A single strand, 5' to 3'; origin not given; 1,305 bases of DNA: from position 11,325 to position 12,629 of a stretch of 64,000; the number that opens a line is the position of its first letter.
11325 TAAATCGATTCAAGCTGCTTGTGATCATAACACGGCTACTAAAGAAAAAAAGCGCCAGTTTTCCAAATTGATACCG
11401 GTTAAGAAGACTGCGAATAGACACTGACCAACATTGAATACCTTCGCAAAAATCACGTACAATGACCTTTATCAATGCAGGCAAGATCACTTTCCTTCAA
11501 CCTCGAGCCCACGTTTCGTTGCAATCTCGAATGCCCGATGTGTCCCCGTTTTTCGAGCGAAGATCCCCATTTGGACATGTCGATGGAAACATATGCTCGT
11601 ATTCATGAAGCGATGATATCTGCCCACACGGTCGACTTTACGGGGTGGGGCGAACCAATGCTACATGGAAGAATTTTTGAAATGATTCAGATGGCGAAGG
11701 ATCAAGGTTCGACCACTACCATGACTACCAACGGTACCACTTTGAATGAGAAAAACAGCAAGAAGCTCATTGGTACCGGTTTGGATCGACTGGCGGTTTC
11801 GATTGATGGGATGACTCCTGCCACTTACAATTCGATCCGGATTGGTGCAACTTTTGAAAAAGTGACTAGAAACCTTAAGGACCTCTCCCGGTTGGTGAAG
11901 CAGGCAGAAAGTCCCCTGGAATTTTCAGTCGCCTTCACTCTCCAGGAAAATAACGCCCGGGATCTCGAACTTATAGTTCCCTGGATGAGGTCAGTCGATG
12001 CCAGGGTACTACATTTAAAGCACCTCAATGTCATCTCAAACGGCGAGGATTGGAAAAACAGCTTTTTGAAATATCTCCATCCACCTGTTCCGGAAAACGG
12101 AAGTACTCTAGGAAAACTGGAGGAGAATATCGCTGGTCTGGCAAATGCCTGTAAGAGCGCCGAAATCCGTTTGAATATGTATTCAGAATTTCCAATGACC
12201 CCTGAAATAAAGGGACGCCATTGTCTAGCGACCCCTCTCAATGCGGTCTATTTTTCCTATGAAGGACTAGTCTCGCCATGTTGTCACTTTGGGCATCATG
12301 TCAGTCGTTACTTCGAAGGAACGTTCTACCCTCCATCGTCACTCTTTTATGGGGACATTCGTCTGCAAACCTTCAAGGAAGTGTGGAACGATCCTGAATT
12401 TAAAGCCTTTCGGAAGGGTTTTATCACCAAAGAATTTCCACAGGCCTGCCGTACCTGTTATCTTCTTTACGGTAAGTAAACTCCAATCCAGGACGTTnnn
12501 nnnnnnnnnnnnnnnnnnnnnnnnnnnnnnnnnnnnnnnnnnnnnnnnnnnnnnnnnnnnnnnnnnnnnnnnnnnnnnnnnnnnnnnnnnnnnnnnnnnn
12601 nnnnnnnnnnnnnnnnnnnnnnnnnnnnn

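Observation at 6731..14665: Tight cluster of tailoring/hydrolytic enzymes: carbamoyltransferase, HAD phosphatase, penicillin-acylase-family hydrolase, radical SAM/SPASM, FN3 protein and D-aminoacylase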

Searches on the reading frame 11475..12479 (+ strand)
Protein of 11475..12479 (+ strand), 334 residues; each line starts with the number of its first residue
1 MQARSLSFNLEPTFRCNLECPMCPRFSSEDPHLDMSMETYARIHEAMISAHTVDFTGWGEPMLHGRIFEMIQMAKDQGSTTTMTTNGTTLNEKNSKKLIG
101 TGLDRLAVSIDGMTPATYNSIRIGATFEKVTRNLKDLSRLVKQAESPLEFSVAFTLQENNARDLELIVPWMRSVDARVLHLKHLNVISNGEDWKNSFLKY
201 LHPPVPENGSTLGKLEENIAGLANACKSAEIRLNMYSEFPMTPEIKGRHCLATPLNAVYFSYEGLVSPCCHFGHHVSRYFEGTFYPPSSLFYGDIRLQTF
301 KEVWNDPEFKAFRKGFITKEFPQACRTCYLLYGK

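Call 3: search_protein_families(library=pfam, proteins=[window:11475-12479:+], max_evalue=0.01)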
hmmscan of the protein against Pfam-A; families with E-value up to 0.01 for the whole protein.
window:11475-12479:+ (334 aa): 3 families
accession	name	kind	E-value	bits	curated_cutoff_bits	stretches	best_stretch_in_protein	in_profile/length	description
PF04055.27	Radical_SAM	-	3.1e-16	60.4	29.5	1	11-140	2-139/166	Radical SAM superfamily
PF13186.11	SPASM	-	1.8e-10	41.4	21.5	1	250-329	1-67/67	Iron-sulfur cluster-binding domain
PF13353.11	Fer4_12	-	0.004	17.9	22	1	16-114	15-117/137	4Fe-4S single cluster domain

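Call 4: search_protein_families(library=ncbifam, proteins=[window:11475-12479:+], max_evalue=0.01)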
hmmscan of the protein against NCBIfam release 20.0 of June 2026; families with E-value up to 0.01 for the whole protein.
window:11475-12479:+ (334 aa): 58 families (the best 25 are shown)
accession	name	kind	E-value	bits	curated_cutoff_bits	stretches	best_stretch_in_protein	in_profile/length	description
TIGR04317.1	W_rSAM_matur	equivalog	6.3e-46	157.1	380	1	10-330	8-315/349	tungsten cofactor oxidoreductase radical SAM maturase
TIGR04311.1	rSAM_Geo_metal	subfamily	6.8e-45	153.8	400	2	9-183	6-186/423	radical SAM/SPASM family putative metalloenzyme maturase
NF033640.1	N_Twi_rSAM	subfamily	9.7e-23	80.9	170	2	15-184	120-307/398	twitch domain-containing radical SAM protein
TIGR04545.1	rSAM_ahbD_hemeb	equivalog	7e-21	75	500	1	11-195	5-186/339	heme b synthase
TIGR02668.1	moaA_archaeal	equivalog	1.8e-19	69.9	325.25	1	12-195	16-197/303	GTP 3',8-cyclase MoaA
NF045574.1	sacti_mat_StsB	exception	9.3e-18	64.3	625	1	15-192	105-277/466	StsB family radical SAM/SPASM domain sactipeptide maturase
TIGR04051.1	rSAM_NirJ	equivalog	1.8e-17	63.4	515.45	1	14-192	10-184/354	heme d1 biosynthesis radical SAM protein NirJ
NF001199.0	PRK00164.2-1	equivalog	2e-17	63.3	231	1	7-187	13-190/308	GTP 3',8-cyclase MoaA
NF050035.1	rSAM_WgK_link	exception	2.9e-17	62.7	650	1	13-164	16-164/367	radical SAM/SPASM peptide maturase WgkB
TIGR02666.1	moaA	equivalog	1e-16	60.8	284.05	1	13-140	17-153/336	GTP 3',8-cyclase MoaA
TIGR04055.1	rSAM_NirJ2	equivalog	2.2e-15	57.1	500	1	12-200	6-190/326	putative heme d1 biosynthesis radical SAM protein NirJ2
TIGR02109.1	PQQ_syn_pqqE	equivalog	3.1e-15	56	381.35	1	7-184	8-182/358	pyrroloquinoline quinone biosynthesis protein PqqE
TIGR04347.1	pseudo_SAM_Halo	equivalog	4.3e-15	55.9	525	1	13-194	45-222/390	TIGR04347 family pseudo-SAM/SPASM protein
NF038283.1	viperin_w_prok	equivalog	9.3e-15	54.5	180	1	7-148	3-154/281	viperin family antiviral radical SAM protein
TIGR04546.1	rSAM_ahbC_deAc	equivalog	2.1e-13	49.8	650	1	13-188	46-217/390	12,18-didecarboxysiroheme deacetylase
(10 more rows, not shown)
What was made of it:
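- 11475..12479 (+): Radical-SAM enzyme with a Twitch-like abbreviated SPASM domain. In this genus it is inverted relative to its usual partner gene. Best NCBIfam hits are all below cut-off (call 4).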

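Call 9: find_encoding_contigs(protein=window:11475-12479:+, flank=10000, max_places=10)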
Protein window:11475-12479:+ (334 aa): no gene with exactly this product is on record in the collection.
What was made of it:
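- Tried and rejected: It found nothing because the public gene call is truncated (call 9).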

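Call 10: find_homologous_proteins(query=window:11475-12479:+)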
Query window:11475-12479:+ (334 aa): 147 proteins with E <= 0.001 among 860 candidates; the best 120 are listed.
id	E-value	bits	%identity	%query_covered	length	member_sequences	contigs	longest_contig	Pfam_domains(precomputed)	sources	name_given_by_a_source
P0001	1.6e-203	693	100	89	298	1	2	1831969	PF13186.12,PF04055.28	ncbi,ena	-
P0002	8.4e-183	625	86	94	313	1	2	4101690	PF13186.12,PF04055.28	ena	-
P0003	2.2e-156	538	68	100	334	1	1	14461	PF13186.12,PF04055.28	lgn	-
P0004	9.6e-154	530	66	100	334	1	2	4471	PF13186.12,PF04055.28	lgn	-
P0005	1.4e-152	526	66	100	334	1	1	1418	PF13186.12,PF04055.28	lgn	-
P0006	2.7e-152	525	66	100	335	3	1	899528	PF13186.12,PF04055.28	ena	-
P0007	6.4e-150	517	66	100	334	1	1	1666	PF13186.12,PF04055.28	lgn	-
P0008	8.8e-150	517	64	100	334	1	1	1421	PF13186.12,PF04055.28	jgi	-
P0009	1.5e-147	509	65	100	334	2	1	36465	PF13186.12,PF04055.28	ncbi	ncbi:MAG: radical SAM/SPASM domain-containing protein [Acidobacteriota bacterium]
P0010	4.8e-147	508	63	100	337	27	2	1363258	PF13186.12,PF04055.28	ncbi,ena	-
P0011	9.9e-147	507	63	99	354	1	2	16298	PF13186.12,PF04055.28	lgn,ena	-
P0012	2.3e-145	502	63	100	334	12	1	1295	PF13186.12,PF04055.28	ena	-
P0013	2.6e-144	499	64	100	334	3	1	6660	PF13186.12,PF04055.28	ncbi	-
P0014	5.7e-144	498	64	100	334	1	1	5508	PF13186.12,PF04055.28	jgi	jgi:MoaA/NifB/PqqE/SkfB family radical SAM enzyme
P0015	2.6e-143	495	63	100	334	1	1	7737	PF13186.12,PF04055.28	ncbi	-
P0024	5.6e-140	484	60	100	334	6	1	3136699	PF13186.12,PF04055.28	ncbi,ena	-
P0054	2.0e-130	453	57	100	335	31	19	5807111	PF13186.12,PF04055.28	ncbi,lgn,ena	-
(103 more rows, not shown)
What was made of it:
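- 11475..12479 (+): The public gene call is truncated to 298 aa (call 10).
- Tried and rejected: This was resolved through the homologue search (call 10).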

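Call 11: find_encoding_contigs(protein=P0001, flank=10000, max_places=3)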
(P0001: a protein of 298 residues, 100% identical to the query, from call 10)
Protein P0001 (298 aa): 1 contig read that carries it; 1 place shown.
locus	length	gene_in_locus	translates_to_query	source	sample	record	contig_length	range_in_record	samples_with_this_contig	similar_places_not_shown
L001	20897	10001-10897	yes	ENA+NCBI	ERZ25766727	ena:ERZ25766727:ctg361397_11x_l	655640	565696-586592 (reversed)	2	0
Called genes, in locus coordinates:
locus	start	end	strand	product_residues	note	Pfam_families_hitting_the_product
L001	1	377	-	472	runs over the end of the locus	PF00474:SSF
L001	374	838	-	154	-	-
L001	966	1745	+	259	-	PF03328:HpcH_HpaI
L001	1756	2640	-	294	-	PF02811:PHP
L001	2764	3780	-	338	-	PF08240:ADH_N, PF00107:ADH_zinc_N, PF13602:ADH_zinc_N_2 (weak)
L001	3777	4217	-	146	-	PF00903:Glyoxalase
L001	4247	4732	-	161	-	-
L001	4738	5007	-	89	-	-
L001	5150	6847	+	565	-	PF02543:Carbam_trans_N, PF16861:Carbam_trans_C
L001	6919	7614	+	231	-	PF00702:Hydrolase, PF12710:HAD, PF13419:HAD_2, PF13242:Hydrolase_like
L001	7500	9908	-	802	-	PF01804:Penicil_amidase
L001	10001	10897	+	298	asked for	PF04055:Radical_SAM, PF13186:SPASM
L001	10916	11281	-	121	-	-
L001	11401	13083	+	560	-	PF07969:Amidohydro_3, PF01979:Amidohydro_1 (weak)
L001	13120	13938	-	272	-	PF00590:TP_methylase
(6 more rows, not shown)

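Call 12: find_encoding_contigs(protein=P0002, flank=10000, max_places=3)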
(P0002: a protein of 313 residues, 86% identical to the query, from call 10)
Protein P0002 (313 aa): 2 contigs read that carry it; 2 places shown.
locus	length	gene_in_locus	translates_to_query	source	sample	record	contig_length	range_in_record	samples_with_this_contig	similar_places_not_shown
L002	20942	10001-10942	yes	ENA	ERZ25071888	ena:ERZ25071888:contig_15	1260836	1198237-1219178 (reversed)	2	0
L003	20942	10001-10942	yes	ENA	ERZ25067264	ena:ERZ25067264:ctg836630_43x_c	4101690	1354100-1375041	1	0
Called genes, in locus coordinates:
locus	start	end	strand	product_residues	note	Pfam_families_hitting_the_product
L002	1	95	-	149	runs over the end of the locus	-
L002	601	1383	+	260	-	PF03328:HpcH_HpaI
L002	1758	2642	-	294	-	PF02811:PHP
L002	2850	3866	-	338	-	PF08240:ADH_N, PF00107:ADH_zinc_N, PF13602:ADH_zinc_N_2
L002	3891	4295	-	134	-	PF00903:Glyoxalase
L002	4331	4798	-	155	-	-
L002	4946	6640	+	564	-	PF02543:Carbam_trans_N, PF16861:Carbam_trans_C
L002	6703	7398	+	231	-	PF00702:Hydrolase, PF12710:HAD (weak), PF13419:HAD_2, PF13242:Hydrolase_like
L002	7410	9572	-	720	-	PF01804:Penicil_amidase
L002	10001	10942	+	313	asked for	PF04055:Radical_SAM, PF13186:SPASM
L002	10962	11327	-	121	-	-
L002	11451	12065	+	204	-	-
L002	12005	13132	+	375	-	PF07969:Amidohydro_3, PF01979:Amidohydro_1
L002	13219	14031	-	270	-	PF00590:TP_methylase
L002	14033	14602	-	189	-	PF13241:NAD_binding_7 (weak), PF14824:Sirohm_synth_M, PF10414:CysG_dimeriser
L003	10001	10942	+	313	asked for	PF04055:Radical_SAM, PF13186:SPASM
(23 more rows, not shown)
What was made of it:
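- The six genes are syntenic in two to three close relatives (calls 11, 12).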

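Call 13: find_encoding_contigs(protein=P0006, flank=10000, max_places=3)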
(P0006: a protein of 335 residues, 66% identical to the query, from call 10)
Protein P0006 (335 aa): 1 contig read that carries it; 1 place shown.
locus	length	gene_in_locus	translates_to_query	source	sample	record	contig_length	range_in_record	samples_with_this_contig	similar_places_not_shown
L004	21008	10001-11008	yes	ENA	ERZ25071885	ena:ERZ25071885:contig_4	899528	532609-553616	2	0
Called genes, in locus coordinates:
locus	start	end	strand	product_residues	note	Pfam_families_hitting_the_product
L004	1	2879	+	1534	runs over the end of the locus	PF00310:GATase_2, PF04898:Glu_syn_central, PF01645:Glu_synthase, PF01493:GXGXG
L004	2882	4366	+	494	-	PF14691:Fer4_20, PF00070:Pyr_redox, PF01266:DAO (weak), PF07992:Pyr_redox_2, PF12831:FAD_oxidored (weak), PF01593:Amino_oxidase (weak), PF13450:NAD_binding_8, PF07992:Pyr_redox_2 (weak), +3 more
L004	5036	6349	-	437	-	PF05598:DUF772 (weak), PF01609:DDE_Tnp_1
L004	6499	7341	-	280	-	PF02558:ApbA (weak), PF03446:NAD_binding_2, PF03807:F420_oxidored, PF02153:PDH_N (weak), PF14748:P5CR_dimer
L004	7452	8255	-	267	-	PF00590:TP_methylase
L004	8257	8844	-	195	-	PF13241:NAD_binding_7, PF14824:Sirohm_synth_M, PF10414:CysG_dimeriser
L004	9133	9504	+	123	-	PF01814:Hemerythrin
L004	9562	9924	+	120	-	-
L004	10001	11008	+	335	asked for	PF04055:Radical_SAM, PF13186:SPASM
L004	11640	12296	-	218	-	PF03070:TENA_THI-4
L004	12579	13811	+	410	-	PF13570:Beta-prop_ACSF4 (faint), PF01011:PQQ (faint), PF13360:PQQ_2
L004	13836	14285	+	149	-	PF00027:cNMP_binding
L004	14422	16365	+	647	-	PF00989:PAS, PF13188:PAS_8 (weak), PF08448:PAS_4, PF13426:PAS_9, PF00989:PAS (weak), PF08447:PAS_3, PF00512:HisKA, PF02518:HATPase_c, +2 more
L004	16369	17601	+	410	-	PF00072:Response_reg, PF07228:SpoIIE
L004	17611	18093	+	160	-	PF00072:Response_reg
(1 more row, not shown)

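Call 14: find_encoding_contigs(protein=P0010, flank=10000, max_places=2)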
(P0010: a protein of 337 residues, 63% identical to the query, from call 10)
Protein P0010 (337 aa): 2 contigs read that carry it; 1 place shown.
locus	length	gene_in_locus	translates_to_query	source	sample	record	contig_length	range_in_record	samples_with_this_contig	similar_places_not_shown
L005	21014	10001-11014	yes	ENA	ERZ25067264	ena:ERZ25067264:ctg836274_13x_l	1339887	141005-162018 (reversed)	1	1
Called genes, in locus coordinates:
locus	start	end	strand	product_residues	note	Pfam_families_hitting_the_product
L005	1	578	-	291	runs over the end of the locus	PF03446:NAD_binding_2, PF07991:KARI_N (faint), PF09130:DUF1932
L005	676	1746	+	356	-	PF00583:Acetyltransf_1, PF13302:Acetyltransf_3 (faint), PF13673:Acetyltransf_10 (faint), PF13508:Acetyltransf_7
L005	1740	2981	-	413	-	-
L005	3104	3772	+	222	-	PF03737:RraA-like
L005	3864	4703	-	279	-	PF02749:QRPTase_N, PF01729:QRPTase_C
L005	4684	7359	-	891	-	-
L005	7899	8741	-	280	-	PF00590:TP_methylase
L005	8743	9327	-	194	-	PF13241:NAD_binding_7, PF14824:Sirohm_synth_M, PF10414:CysG_dimeriser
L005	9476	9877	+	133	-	-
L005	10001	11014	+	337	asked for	PF04055:Radical_SAM, PF13186:SPASM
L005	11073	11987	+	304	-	PF01261:AP_endonuc_2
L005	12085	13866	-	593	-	PF03773:ArsP_1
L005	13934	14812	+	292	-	PF03631:Virul_fac_BrkB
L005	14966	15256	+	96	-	-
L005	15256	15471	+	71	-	-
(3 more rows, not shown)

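Call 15: find_encoding_contigs(protein=P0024, flank=10000, max_places=2)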
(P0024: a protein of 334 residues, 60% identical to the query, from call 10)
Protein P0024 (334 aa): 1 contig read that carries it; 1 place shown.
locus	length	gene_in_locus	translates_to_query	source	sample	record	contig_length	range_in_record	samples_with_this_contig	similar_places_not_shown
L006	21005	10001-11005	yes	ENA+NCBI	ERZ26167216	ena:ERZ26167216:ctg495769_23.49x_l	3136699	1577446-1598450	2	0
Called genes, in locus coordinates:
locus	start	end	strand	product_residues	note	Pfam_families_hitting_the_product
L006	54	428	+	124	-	PF01451:LMWPc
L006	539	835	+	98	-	-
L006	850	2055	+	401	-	PF22025:ThiI_fer, PF02926:THUMP, PF02568:ThiI, PF06508:QueC (faint)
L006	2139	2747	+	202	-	-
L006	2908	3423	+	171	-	-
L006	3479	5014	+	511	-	PF01743:PolyA_pol, PF12627:PolyA_pol_RNAbd, PF01966:HD, PF13735:tRNA_NucTran2_2 (weak)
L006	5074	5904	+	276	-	PF03781:FGE-sulfatase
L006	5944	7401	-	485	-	PF00501:AMP-binding, PF13193:AMP-binding_C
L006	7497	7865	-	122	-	PF02627:CMD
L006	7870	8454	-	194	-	PF19676:DUF6178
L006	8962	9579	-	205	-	PF04493:Endonuclease_5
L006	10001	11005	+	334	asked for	PF04055:Radical_SAM, PF13186:SPASM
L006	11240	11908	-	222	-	PF01557:FAA_hydrolase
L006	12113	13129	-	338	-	PF13593:SBF_like, PF01758:SBF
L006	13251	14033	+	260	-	PF00702:Hydrolase, PF13419:HAD_2, PF13242:Hydrolase_like (weak)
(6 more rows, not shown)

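Call 16: find_encoding_contigs(protein=P0054, flank=10000, max_places=3)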
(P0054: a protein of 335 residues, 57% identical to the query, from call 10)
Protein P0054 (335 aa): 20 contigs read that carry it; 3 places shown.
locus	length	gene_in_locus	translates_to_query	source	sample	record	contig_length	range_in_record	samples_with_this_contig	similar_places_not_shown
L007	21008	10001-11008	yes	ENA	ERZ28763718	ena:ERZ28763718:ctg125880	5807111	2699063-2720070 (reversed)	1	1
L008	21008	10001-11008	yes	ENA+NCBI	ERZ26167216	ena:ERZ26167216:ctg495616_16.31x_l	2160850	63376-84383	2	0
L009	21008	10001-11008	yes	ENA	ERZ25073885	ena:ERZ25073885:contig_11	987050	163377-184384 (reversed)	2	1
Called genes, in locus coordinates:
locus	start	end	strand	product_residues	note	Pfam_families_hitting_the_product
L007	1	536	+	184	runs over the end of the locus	-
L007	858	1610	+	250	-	PF13557:Phenol_MetA_deg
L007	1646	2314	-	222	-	PF07885:Ion_trans_2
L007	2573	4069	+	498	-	PF06283:ThuA, PF06439:3keto-disac_hyd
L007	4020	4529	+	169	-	-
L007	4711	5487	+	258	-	PF03372:Exo_endo_phos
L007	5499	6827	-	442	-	PF01408:GFO_IDH_MocA, PF19051:GFO_IDH_MocA_C2 (faint), PF02894:GFO_IDH_MocA_C, PF22725:GFO_IDH_MocA_C3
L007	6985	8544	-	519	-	PF00535:Glycos_transf_2, PF10111:Glyco_tranf_2_2, PF13641:Glyco_tranf_2_3 (weak), PF13489:Methyltransf_23, PF08241:Methyltransf_11, PF08242:Methyltransf_12, PF13649:Methyltransf_25, PF13847:Methyltransf_31 (weak)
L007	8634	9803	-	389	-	PF02771:Acyl-CoA_dh_N (weak), PF00441:Acyl-CoA_dh_1, PF08028:Acyl-CoA_dh_2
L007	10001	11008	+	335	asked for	PF04055:Radical_SAM, PF13186:SPASM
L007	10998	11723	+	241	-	PF00702:Hydrolase, PF12710:HAD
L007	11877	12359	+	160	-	PF00111:Fer2 (weak), PF01799:Fer2_2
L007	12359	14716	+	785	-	PF01315:Ald_Xan_dh_C, PF02738:MoCoBD_1, PF20256:MoCoBD_2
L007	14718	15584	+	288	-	PF00941:FAD_binding_5, PF03450:CO_deh_flav_C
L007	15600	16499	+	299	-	PF00004:AAA, PF07726:AAA_3 (faint), PF07728:AAA_5, PF13191:AAA_16 (faint), PF13401:AAA_22 (weak)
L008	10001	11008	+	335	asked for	PF04055:Radical_SAM, PF13186:SPASM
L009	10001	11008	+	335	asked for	PF04055:Radical_SAM, PF13186:SPASM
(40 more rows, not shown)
